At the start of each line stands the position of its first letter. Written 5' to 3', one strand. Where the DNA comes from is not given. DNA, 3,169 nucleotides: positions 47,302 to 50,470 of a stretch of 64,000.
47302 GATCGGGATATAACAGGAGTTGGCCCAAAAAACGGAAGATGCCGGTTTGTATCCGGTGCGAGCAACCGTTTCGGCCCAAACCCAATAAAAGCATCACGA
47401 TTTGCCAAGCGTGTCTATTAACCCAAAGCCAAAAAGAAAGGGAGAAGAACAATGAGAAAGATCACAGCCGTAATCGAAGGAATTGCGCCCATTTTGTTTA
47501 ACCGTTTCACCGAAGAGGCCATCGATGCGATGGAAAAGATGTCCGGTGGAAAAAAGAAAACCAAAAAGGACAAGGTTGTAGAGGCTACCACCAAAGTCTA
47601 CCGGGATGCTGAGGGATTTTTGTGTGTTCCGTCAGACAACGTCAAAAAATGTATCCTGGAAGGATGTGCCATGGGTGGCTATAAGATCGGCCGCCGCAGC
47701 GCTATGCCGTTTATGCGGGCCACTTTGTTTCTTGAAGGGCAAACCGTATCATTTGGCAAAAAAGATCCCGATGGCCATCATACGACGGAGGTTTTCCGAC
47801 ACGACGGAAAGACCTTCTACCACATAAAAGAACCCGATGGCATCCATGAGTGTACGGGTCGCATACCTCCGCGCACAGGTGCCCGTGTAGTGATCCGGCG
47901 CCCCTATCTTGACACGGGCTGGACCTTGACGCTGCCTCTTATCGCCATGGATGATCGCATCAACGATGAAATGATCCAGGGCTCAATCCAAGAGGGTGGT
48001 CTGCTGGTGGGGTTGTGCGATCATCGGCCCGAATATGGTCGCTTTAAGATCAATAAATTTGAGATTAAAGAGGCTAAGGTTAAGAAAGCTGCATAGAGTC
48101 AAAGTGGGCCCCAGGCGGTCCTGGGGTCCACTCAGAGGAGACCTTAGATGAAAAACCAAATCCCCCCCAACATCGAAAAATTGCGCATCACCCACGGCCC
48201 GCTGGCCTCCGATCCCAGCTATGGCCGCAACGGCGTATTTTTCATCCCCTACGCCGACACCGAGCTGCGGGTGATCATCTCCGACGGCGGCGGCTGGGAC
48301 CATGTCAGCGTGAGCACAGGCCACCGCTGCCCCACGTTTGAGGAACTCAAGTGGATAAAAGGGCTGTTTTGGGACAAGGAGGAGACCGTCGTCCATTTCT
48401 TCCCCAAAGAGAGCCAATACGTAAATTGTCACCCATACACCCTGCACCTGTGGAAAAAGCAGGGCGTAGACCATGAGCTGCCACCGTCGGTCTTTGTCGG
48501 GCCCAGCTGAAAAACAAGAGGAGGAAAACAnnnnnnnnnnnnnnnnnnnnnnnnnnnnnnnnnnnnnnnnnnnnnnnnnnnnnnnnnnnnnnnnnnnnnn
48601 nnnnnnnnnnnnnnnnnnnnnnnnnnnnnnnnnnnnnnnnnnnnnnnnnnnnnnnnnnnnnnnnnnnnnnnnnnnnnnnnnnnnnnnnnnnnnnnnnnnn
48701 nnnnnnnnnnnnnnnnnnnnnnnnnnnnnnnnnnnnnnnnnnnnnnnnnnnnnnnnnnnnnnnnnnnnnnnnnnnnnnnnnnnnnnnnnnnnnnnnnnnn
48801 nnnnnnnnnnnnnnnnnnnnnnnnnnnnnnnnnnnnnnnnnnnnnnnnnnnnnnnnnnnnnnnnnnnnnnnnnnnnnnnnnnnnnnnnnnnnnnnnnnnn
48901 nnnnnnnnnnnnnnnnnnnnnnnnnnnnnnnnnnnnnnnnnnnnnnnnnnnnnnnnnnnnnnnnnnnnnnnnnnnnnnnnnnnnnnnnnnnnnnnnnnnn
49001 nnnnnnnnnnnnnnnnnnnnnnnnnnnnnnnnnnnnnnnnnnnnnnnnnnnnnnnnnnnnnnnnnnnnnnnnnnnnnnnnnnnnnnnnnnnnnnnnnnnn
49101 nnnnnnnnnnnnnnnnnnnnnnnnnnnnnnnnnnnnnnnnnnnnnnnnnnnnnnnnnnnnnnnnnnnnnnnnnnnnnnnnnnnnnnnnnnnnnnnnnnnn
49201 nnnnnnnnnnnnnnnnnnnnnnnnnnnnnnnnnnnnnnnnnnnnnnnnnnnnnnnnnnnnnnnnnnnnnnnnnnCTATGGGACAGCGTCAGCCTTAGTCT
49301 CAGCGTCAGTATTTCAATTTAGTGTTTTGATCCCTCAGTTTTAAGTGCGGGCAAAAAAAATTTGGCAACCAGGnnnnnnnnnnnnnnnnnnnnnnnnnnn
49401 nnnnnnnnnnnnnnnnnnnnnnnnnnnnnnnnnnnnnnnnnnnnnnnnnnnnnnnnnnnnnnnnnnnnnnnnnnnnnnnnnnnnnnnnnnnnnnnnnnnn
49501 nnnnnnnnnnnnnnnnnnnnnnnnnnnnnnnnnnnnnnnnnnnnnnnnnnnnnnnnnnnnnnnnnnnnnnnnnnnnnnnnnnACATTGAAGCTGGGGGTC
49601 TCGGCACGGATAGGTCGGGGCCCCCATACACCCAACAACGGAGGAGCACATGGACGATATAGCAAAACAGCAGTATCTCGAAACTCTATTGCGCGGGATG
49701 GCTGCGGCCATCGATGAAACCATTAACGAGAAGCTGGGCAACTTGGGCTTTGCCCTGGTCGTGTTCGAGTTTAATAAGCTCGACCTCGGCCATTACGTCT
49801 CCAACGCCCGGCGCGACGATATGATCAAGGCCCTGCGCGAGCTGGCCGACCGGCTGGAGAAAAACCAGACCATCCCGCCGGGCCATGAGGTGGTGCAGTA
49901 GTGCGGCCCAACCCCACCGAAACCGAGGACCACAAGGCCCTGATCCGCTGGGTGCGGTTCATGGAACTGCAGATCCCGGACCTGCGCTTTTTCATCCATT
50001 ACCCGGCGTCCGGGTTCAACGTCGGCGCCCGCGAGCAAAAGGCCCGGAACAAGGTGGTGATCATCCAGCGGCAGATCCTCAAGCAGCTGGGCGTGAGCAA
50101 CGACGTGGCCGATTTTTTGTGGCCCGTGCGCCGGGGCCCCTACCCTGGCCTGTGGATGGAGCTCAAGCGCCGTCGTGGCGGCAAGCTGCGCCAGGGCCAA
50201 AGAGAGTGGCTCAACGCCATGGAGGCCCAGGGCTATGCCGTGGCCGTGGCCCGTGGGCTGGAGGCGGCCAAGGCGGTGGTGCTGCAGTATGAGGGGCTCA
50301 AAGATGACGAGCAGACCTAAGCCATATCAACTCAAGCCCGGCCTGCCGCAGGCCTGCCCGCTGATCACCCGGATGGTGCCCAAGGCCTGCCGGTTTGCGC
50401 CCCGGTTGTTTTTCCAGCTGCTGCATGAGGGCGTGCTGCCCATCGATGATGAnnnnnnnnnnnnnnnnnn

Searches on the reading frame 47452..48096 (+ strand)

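Call 33: search_protein_families(library=pfam, proteins=[window:47452-48096:+], max_evalue=0.01)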
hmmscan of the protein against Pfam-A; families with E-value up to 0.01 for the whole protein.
window:47452-48096:+ (214 aa): 0 families

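Call 63: search_protein_families(library=phrogs, proteins=[window:47452-48096:+], max_evalue=0.001)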
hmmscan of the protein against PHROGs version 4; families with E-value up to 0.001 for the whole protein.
window:47452-48096:+ (214 aa): 1 family
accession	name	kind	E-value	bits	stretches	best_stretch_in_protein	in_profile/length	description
phrog_4652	-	unknown function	3.1e-18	67.2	2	141-201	130-190/194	-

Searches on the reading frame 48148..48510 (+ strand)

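Call 63: search_protein_families(library=phrogs, proteins=[window:48148-48510:+], max_evalue=0.001)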
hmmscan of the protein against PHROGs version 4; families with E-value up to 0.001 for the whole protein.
window:48148-48510:+ (120 aa): 1 family
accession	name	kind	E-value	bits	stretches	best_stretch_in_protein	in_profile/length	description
phrog_7839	-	unknown function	2.2e-20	74.1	1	39-118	54-134/136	-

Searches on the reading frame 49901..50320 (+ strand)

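Call 63: search_protein_families(library=phrogs, proteins=[window:49901-50320:+], max_evalue=0.001)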
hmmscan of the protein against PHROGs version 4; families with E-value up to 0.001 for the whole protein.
window:49901-50320:+ (139 aa): 4 families
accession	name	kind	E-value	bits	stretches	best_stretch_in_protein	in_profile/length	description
phrog_824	-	unknown function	9.7e-30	105.3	1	3-138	62-182/265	-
phrog_5702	-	DNA, RNA and nucleotide metabolism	1.6e-08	35.4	1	73-130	11-66/70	Holliday junction resolvase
phrog_2363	-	unknown function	1e-05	26.3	1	64-137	104-177/192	-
phrog_93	-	DNA, RNA and nucleotide metabolism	1.2e-05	25.2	1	85-134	397-445/613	endonuclease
